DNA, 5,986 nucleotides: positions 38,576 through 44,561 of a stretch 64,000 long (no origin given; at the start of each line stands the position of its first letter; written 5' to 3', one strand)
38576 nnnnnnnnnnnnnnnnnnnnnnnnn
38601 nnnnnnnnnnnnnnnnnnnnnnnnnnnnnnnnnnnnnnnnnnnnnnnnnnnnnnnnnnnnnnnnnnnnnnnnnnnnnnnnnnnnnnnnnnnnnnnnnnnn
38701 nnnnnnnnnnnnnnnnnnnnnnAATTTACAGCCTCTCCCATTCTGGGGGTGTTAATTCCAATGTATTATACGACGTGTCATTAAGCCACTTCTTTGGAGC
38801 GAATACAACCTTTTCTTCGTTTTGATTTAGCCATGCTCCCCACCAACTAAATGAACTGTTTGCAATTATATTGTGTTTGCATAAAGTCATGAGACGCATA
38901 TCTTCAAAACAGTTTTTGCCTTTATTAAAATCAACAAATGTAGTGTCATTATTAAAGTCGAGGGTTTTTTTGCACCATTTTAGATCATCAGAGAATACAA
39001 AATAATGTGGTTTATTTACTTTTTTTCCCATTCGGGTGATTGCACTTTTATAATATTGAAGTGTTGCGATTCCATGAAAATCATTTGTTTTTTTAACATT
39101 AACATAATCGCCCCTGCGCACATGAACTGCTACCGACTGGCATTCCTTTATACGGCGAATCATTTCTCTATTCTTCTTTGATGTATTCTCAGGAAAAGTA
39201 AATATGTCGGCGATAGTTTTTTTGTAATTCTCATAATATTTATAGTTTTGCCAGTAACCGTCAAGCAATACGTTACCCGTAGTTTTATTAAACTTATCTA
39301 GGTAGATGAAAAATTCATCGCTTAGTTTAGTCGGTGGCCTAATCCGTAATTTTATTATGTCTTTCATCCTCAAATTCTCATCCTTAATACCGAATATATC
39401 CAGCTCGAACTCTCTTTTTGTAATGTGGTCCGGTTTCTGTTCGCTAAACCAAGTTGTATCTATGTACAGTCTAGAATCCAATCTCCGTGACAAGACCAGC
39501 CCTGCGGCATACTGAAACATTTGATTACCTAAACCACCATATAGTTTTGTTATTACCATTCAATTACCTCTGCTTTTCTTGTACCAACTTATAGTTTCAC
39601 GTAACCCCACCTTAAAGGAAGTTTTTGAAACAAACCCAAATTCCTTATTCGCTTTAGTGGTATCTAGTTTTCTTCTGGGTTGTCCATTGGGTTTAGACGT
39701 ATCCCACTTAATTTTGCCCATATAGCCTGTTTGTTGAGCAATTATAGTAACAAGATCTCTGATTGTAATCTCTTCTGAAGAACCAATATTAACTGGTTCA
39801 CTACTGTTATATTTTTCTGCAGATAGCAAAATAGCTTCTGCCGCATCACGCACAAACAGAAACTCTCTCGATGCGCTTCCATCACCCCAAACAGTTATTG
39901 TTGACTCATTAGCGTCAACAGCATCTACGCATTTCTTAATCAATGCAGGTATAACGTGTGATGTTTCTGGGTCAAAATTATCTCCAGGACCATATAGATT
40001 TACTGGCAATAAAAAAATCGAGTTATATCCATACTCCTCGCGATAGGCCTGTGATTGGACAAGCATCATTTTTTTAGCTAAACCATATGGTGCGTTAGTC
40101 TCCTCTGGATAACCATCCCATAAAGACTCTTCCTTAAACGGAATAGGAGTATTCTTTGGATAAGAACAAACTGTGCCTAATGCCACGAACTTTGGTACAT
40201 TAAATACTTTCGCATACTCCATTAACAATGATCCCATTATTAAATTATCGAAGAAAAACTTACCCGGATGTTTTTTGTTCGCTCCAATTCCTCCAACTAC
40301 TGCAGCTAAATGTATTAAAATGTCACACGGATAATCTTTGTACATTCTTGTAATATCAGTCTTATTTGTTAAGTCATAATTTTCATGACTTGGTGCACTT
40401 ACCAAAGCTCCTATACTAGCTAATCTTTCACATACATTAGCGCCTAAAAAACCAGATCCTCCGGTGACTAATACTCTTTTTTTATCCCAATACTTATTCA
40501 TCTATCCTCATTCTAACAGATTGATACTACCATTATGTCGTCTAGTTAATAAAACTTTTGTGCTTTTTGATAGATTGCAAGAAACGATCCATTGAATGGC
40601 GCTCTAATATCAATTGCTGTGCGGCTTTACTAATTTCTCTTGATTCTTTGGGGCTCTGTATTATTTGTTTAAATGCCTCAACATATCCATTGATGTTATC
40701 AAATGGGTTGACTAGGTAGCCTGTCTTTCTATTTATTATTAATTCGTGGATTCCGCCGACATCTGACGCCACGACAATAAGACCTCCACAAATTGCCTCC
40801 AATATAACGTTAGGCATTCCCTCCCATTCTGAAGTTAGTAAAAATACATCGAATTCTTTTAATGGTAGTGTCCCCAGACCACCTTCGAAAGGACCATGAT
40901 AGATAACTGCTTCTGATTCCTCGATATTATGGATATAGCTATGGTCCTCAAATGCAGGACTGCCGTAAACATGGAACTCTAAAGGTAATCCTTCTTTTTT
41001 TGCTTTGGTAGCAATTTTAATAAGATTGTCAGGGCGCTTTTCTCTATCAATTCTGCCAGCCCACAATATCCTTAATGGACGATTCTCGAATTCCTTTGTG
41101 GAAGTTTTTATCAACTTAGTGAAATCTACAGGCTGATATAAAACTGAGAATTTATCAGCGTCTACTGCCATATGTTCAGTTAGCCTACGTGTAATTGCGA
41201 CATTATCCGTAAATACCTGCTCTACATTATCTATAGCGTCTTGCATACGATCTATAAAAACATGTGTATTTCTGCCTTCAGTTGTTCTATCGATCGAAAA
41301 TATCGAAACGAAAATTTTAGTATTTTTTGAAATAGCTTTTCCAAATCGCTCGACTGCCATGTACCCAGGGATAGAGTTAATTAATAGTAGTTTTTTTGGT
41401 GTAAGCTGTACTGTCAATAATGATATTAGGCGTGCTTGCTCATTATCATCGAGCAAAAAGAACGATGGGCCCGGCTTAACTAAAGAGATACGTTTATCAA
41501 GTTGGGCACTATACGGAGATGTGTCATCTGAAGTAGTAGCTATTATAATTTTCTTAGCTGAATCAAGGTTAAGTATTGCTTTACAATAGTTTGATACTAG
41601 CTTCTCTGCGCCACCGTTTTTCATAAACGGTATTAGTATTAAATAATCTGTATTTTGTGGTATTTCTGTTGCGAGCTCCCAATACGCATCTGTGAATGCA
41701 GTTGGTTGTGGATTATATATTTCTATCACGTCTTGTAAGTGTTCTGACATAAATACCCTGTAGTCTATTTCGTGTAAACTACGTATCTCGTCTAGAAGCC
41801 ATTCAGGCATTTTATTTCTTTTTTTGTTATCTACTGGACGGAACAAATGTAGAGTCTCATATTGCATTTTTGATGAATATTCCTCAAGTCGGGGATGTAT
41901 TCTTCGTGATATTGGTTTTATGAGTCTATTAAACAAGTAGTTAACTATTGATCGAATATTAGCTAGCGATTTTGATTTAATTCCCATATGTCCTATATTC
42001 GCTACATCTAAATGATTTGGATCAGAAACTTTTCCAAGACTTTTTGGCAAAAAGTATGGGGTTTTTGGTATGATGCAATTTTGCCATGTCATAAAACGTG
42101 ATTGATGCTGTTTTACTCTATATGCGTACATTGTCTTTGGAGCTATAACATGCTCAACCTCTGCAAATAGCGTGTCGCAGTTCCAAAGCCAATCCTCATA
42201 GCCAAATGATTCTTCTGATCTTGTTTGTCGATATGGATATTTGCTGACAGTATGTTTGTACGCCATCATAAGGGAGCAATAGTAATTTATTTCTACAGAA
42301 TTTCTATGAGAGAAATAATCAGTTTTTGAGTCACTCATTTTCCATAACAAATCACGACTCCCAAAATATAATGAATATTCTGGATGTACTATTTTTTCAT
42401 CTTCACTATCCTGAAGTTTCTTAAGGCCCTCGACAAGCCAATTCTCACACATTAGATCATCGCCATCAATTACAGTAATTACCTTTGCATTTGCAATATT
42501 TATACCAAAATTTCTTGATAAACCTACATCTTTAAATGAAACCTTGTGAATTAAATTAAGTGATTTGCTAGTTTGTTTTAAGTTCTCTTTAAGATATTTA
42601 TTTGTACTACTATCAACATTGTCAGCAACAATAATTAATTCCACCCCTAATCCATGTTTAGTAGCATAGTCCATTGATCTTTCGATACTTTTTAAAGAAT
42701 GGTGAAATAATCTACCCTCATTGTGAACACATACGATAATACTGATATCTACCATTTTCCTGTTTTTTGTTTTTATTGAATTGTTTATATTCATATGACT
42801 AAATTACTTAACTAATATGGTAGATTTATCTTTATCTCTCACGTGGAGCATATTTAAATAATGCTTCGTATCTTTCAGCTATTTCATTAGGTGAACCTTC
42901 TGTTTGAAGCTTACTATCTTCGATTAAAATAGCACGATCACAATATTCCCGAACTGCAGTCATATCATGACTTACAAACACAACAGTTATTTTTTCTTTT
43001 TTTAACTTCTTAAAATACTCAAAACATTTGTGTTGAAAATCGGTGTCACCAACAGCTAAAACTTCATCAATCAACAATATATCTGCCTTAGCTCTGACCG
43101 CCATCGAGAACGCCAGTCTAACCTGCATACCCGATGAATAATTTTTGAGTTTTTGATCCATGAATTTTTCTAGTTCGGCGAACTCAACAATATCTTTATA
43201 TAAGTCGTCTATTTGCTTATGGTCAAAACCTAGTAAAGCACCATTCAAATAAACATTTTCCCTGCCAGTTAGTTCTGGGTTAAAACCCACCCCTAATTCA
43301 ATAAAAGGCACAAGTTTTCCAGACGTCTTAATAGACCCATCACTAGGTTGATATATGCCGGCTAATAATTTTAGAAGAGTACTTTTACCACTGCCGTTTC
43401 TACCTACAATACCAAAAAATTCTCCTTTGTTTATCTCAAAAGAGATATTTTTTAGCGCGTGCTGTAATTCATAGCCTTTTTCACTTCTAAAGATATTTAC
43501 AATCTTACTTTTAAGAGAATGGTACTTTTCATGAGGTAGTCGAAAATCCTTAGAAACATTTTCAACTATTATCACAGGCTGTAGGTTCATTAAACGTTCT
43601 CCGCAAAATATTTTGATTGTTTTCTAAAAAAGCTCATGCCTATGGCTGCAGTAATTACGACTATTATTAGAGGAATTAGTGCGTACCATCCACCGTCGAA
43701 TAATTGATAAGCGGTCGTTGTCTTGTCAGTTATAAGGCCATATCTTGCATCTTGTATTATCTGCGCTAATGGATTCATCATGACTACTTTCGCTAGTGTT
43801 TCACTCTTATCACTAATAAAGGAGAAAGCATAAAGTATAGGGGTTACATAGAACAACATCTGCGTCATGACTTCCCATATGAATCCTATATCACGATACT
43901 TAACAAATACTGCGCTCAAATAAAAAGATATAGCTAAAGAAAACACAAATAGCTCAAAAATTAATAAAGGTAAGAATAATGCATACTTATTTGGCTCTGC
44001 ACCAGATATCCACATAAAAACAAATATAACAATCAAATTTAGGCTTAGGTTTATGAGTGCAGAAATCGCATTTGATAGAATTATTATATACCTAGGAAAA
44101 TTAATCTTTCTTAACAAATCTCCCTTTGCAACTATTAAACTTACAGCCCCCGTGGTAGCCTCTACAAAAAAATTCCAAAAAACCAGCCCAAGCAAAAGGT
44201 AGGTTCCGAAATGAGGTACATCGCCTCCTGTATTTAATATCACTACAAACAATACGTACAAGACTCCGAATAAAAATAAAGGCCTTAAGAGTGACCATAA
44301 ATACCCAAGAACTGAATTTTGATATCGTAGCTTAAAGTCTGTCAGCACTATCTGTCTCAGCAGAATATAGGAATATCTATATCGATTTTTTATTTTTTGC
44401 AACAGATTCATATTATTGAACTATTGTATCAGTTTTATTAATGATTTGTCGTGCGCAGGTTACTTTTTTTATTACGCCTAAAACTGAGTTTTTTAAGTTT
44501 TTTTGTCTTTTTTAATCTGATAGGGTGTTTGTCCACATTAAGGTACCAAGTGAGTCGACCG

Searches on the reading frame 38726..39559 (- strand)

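Call 12: search_protein_families(library=pfam, proteins=[window:38726-39559:-], max_evalue=0.0001)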
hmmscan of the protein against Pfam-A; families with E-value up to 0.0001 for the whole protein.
window:38726-39559:- (277 aa): 1 family
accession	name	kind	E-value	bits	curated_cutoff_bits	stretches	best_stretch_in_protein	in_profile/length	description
PF01531.22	Glyco_transf_11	-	1.8e-34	119.8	23.9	1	4-274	35-294/298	Glycosyl transferase family 11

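Call 27: search_protein_families(library=ncbifam, proteins=[window:38726-39559:-], max_evalue=0.00001)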
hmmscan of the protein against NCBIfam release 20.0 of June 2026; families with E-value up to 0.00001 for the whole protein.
window:38726-39559:- (277 aa): 0 families

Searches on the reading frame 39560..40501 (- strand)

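Call 12: search_protein_families(library=pfam, proteins=[window:39560-40501:-], max_evalue=0.0001)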
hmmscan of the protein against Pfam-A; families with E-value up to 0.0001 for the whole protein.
window:39560-40501:- (313 aa): 4 families
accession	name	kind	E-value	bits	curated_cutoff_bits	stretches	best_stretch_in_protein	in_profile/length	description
PF01370.27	Epimerase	-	1.4e-55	188.8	20.9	1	10-240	1-240/240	NAD dependent epimerase/dehydratase family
PF16363.11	GDP_Man_Dehyd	-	5.9e-26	92.1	27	1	41-303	58-332/332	GDP-mannose 4,6 dehydratase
PF04321.23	RmlD_sub_bind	-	9.8e-08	31.8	27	1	9-67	2-60/287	RmlD substrate binding domain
PF02719.21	Polysacc_synt_2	-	5.4e-05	22.9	20.2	0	43-110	62-128/293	Polysaccharide biosynthesis protein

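Call 27: search_protein_families(library=ncbifam, proteins=[window:39560-40501:-], max_evalue=0.00001)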
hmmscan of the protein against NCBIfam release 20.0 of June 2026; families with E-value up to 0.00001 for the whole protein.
window:39560-40501:- (313 aa): 13 families
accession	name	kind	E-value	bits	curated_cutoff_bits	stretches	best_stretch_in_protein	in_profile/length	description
NF047922.1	GDPFucSynFcl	equivalog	9.9e-81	271.5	500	1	7-310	2-304/308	GDP-L-fucose synthase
TIGR01181.1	dTDP_gluc_dehyt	equivalog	7.1e-27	94.3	365.1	1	41-310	56-314/321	dTDP-glucose 4,6-dehydratase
TIGR01179.1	galE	equivalog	4.1e-21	75.2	262.3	1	10-310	2-328/332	UDP-glucose 4-epimerase GalE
NF007490.0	PRK10084.1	subfamily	3.1e-18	65.9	649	1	135-309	163-336/361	dTDP-glucose 4,6-dehydratase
TIGR04180.1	EDH_00030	hypoth_equivalog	5.7e-18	65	475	1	43-269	57-267/297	NAD-dependent 4,6-dehydratase LegB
NF007582.0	PRK10217.1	equivalog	1.2e-15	57.5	698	1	38-308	54-332/355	dTDP-glucose 4,6-dehydratase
NF007956.0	PRK10675.1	subfamily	2.7e-11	43.2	394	1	37-308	52-330/338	UDP-glucose 4-epimerase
TIGR02197.1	heptose_epim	equivalog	5.2e-11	42.3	274.6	1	10-266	1-268/316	ADP-glyceromanno-heptose 6-epimerase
TIGR02622.1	CDP_4_6_dhtase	equivalog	9.9e-11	41.3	278.45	1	42-309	61-332/352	CDP-glucose 4,6-dehydratase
NF042422.1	oxyalk_red_OleD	equivalog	1.7e-09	37.5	580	1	9-231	2-218/329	2-alkyl-3-oxoalkanoate reductase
NF011728.1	PRK15181.1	equivalog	2e-09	36.9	760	1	48-307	82-337/348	Vi polysaccharide biosynthesis UDP-N-acetylglucosaminuronic acid C-4 epimerase TviC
TIGR03466.1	HpnA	hypoth_equivalog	3.6e-07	29.4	367.65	0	9-46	2-39/327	hopanoid-associated sugar epimerase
TIGR01214.1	rmlD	equivalog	9.1e-06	25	224.05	0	9-69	1-61/285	dTDP-4-dehydrorhamnose reductase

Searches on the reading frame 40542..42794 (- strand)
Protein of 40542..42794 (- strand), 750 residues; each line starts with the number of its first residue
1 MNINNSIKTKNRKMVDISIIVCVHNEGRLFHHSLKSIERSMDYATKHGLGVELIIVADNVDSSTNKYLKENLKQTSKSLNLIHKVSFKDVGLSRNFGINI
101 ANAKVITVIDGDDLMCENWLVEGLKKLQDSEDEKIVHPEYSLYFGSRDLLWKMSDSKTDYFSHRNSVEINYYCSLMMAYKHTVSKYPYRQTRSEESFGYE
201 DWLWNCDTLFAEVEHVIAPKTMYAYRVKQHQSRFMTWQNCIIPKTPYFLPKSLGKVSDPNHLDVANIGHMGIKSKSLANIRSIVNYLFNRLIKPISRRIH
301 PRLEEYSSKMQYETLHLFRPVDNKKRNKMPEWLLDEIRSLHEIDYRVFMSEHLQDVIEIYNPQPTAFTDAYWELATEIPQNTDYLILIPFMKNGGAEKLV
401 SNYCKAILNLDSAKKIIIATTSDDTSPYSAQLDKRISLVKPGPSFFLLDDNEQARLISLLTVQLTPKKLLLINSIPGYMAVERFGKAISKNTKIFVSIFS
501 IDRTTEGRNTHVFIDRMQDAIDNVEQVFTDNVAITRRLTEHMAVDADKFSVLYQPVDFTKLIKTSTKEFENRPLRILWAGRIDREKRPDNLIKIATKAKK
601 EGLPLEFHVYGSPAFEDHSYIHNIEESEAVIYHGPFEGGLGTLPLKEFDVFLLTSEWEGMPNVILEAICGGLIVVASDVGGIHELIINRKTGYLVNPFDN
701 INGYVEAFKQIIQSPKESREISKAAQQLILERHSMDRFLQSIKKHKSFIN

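Call 12: search_protein_families(library=pfam, proteins=[window:40542-42794:-], max_evalue=0.0001)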
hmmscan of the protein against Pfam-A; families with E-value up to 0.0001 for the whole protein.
window:40542-42794:- (750 aa): 3 families
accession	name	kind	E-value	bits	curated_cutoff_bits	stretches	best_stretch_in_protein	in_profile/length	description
PF00534.26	Glycos_transf_1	-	7.9e-23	81.3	26.4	1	570-727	12-171/172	Glycosyl transferases group 1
PF13692.12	Glyco_trans_1_4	-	2.9e-20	73.4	27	1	575-713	3-141/142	Glycosyl transferases group 1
PF00535.33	Glycos_transf_2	-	2.6e-11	44.2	23.3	1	18-157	1-135/168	Glycosyl transferase family 2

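Call 68: search_protein_families(library=ncbifam, proteins=[window:40542-42794:-], max_evalue=1e-10)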
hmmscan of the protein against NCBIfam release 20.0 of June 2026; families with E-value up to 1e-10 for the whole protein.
window:40542-42794:- (750 aa): 6 families
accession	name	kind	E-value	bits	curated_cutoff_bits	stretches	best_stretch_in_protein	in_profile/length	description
TIGR03088.1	stp2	hypoth_equivalog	1.4e-16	60.6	409.05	1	645-740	270-364/374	TIGR03088 family PEP-CTERM/XrtA system glycosyltransferase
NF041876.1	EPS_EpsE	equivalog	2.3e-16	60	400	1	534-737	168-384/389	exopolysaccharide biosynthesis GT4 family glycosyltransferase EpsE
NF007396.0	PRK09922.1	equivalog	1e-15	57.5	385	1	537-728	145-342/361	lipopolysaccharide 1,6-galactosyltransferase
NF050063.1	ProtGlycPglJ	equivalog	2.9e-14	53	500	1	529-730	150-348/363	N-acetylgalactosamine-N,N'-diacetylbacillosaminyl-diphospho-undecaprenol 4-alpha-N-acetylgalactosaminyltransferase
TIGR03999.1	thiol_BshA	equivalog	1.6e-12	47.1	273.7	1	647-740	272-364/375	N-acetyl-alpha-D-glucosaminyl L-malate synthase BshA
NF038229.1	Glyco4_Geo_Pelo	equivalog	1.3e-11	44.1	400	1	517-737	103-324/338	GPMC system family 4 glycosyltransferase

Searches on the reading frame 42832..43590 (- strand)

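Call 12: search_protein_families(library=pfam, proteins=[window:42832-43590:-], max_evalue=0.0001)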
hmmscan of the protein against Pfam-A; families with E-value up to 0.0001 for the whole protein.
window:42832-43590:- (252 aa): 2 families
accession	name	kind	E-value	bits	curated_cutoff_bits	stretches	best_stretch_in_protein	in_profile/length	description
PF00005.33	ABC_tran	-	3.7e-24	86.3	25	1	46-177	1-135/137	ABC transporter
PF13304.12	AAA_21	-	1.6e-08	35.4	27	1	58-92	1-35/304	AAA domain, putative AbiEii toxin, Type IV TA system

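Call 27: search_protein_families(library=ncbifam, proteins=[window:42832-43590:-], max_evalue=0.00001)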
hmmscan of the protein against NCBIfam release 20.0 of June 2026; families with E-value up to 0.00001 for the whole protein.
window:42832-43590:- (252 aa): 182 families (the best 25 are shown)
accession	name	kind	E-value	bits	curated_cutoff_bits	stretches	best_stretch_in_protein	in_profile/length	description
NF010065.0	PRK13545.1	equivalog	3.2e-61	207.6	538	1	9-246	7-239/549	teichoic acids export protein ATP-binding subunit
NF010066.0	PRK13546.1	equivalog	2.8e-55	187.5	320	1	7-246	5-239/264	teichoic acids export ABC transporter ATP-binding subunit TagH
NF050108.1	galactan_ABC_ATP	equivalog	1.1e-53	181.9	400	1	10-243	4-242/244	galactan export ABC transporter ATP-binding subunit Wzt/RfbE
TIGR01188.1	drrA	subfamily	1.1e-36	126.7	312.45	1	38-242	1-216/302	daunorubicin resistance ABC transporter, ATP-binding protein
TIGR04521.1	ECF_ATPase_2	equivalog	3e-34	118.4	330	2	113-245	106-240/279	energy-coupling factor transporter ATPase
NF006987.0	PRK09452.1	equivalog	8.9e-33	113.5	482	1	24-245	11-243/378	spermidine/putrescine ABC transporter ATP-binding protein PotA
NF010060.0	PRK13537.1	equivalog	3.7e-32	111.5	521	1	25-239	10-235/314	nodulation factor ABC transporter ATP-binding protein NodI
TIGR04520.1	ECF_ATPase_1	equivalog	5.5e-32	111.2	315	2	121-245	107-231/269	energy-coupling factor transporter ATPase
NF010059.0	PRK13536.1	equivalog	7.4e-31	107.1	549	1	21-238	34-262/342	nodulation factor ABC transporter ATP-binding protein NodI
TIGR02315.1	ABC_phnC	equivalog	2.6e-28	99.1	266.1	2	37-92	8-64/243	phosphonate ABC transporter ATP-binding protein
NF010068.0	PRK13548.1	equivalog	3.5e-28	98.4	261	2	121-238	108-231/261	heme ABC transporter ATP-binding protein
NF040933.2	ABC_arch_GlcV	equivalog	4.2e-28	98.2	450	1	30-240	8-232/357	glucose ABC transporter ATP-binding protein GlcV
NF010156.0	PRK13635.1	equivalog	1.1e-27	96.9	392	2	42-91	19-68/279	energy-coupling factor ABC transporter ATP-binding protein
TIGR01288.1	nodI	equivalog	1.3e-27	96.6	424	1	35-239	9-224/303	nodulation factor ABC transporter ATP-binding protein NodI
TIGR01186.1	proV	subfamily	2.4e-27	96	326.6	1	43-238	6-218/363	betaine/proline/choline family ABC transporter ATP-binding protein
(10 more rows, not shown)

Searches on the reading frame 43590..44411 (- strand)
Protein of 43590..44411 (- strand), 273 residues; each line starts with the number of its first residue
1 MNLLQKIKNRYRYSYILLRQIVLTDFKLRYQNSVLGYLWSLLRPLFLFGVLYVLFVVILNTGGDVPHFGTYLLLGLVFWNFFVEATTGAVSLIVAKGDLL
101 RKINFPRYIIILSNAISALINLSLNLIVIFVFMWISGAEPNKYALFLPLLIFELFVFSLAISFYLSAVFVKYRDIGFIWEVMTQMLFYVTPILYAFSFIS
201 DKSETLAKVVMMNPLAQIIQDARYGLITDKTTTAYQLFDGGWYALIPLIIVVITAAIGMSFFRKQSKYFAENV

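Call 12: search_protein_families(library=pfam, proteins=[window:43590-44411:-], max_evalue=0.0001)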
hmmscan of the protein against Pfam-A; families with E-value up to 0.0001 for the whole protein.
window:43590-44411:- (273 aa): 1 family
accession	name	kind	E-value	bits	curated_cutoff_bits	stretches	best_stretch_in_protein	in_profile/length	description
PF01061.29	ABC2_membrane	-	3.2e-12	46.9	26.9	1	19-224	4-208/211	ABC-2 type transporter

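Call 27: search_protein_families(library=ncbifam, proteins=[window:43590-44411:-], max_evalue=0.00001)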
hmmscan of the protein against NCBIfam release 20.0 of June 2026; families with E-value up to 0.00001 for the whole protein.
window:43590-44411:- (273 aa): 1 family
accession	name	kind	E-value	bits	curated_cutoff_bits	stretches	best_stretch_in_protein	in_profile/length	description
NF050109.1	galactan_ABC_perm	equivalog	4.2e-19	69.1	380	1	17-268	23-270/272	galactan export ABC transporter permease subunit Wzm/RfbD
